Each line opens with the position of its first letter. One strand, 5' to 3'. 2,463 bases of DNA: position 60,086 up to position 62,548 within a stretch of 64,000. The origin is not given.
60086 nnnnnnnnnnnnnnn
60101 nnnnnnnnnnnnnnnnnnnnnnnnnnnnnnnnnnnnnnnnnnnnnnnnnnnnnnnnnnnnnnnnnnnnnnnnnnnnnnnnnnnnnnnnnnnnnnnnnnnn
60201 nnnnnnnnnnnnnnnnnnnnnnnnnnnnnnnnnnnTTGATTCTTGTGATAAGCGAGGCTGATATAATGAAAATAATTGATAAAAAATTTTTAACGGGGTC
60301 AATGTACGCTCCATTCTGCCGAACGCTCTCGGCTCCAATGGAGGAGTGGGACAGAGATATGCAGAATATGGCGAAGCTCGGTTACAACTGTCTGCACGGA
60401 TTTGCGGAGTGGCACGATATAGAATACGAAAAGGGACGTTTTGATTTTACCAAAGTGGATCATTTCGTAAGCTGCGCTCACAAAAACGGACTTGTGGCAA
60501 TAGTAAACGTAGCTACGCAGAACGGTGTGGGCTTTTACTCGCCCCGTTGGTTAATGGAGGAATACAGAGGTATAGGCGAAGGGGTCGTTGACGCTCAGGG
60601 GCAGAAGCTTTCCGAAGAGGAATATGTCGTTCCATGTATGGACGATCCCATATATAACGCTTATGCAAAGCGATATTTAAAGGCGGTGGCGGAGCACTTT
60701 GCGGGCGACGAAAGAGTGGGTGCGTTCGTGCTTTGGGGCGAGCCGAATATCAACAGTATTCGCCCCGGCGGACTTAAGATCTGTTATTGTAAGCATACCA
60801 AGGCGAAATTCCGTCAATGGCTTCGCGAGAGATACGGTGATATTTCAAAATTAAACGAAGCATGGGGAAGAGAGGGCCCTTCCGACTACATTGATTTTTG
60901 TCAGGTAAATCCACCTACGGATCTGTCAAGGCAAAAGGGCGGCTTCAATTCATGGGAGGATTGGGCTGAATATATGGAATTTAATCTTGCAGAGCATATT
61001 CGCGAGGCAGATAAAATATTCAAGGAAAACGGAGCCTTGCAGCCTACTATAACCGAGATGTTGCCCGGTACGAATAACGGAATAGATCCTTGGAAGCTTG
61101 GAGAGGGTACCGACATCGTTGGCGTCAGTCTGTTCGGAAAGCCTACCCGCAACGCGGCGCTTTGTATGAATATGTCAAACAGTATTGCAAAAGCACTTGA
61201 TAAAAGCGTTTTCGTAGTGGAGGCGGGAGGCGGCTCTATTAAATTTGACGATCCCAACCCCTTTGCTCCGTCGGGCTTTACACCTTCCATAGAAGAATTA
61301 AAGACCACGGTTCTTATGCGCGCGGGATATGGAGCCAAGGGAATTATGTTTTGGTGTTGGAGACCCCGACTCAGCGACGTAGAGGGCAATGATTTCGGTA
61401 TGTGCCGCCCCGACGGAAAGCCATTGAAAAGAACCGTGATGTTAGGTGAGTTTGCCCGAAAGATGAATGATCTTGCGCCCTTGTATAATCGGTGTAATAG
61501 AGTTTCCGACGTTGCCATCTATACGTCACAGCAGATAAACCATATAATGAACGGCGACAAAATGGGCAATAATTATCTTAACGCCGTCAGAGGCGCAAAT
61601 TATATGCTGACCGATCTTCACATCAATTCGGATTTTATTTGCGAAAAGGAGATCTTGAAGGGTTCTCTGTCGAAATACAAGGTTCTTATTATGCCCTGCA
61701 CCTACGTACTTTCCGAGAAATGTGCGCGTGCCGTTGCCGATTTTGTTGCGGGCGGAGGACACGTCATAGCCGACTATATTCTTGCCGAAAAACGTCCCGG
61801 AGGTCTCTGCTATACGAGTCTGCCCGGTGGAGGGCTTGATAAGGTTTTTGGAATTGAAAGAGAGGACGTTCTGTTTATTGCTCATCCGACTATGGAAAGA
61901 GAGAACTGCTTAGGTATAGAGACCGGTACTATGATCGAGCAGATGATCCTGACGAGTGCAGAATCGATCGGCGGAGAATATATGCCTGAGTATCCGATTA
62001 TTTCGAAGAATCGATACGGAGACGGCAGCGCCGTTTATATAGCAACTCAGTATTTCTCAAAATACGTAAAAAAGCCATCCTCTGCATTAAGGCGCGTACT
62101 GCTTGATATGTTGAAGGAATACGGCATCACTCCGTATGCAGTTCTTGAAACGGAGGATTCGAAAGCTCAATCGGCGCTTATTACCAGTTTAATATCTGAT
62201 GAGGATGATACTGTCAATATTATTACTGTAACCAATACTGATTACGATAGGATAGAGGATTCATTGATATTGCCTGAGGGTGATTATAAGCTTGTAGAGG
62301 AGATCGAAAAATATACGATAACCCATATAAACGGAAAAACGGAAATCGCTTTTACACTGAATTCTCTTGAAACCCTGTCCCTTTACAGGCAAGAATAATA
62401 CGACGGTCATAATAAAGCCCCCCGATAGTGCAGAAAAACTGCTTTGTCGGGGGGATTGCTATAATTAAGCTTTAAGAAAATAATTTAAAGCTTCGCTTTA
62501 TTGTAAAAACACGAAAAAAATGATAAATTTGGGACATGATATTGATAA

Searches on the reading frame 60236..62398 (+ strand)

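Call 79: search_protein_families(library=pfam, proteins=[window:60236-62398:+], max_evalue=0.0001)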
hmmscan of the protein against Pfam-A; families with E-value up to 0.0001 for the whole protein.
window:60236-62398:+ (720 aa): 4 families
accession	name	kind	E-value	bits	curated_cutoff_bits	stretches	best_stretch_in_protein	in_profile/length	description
PF02449.21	Glyco_hydro_42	-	3.4e-39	135.7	21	1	34-399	8-361/376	Beta-galactosidase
PF08532.16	Glyco_hydro_42M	-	5.4e-18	65.7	25.8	1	457-611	38-193/207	Beta-galactosidase trimerisation domain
PF01373.23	Glyco_hydro_14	-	2.2e-10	40.5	27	1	33-256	13-254/402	Glycosyl hydrolase family 14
PF01301.25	Glyco_hydro_35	-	5.2e-05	23.4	27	0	34-92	22-83/319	Glycosyl hydrolases family 35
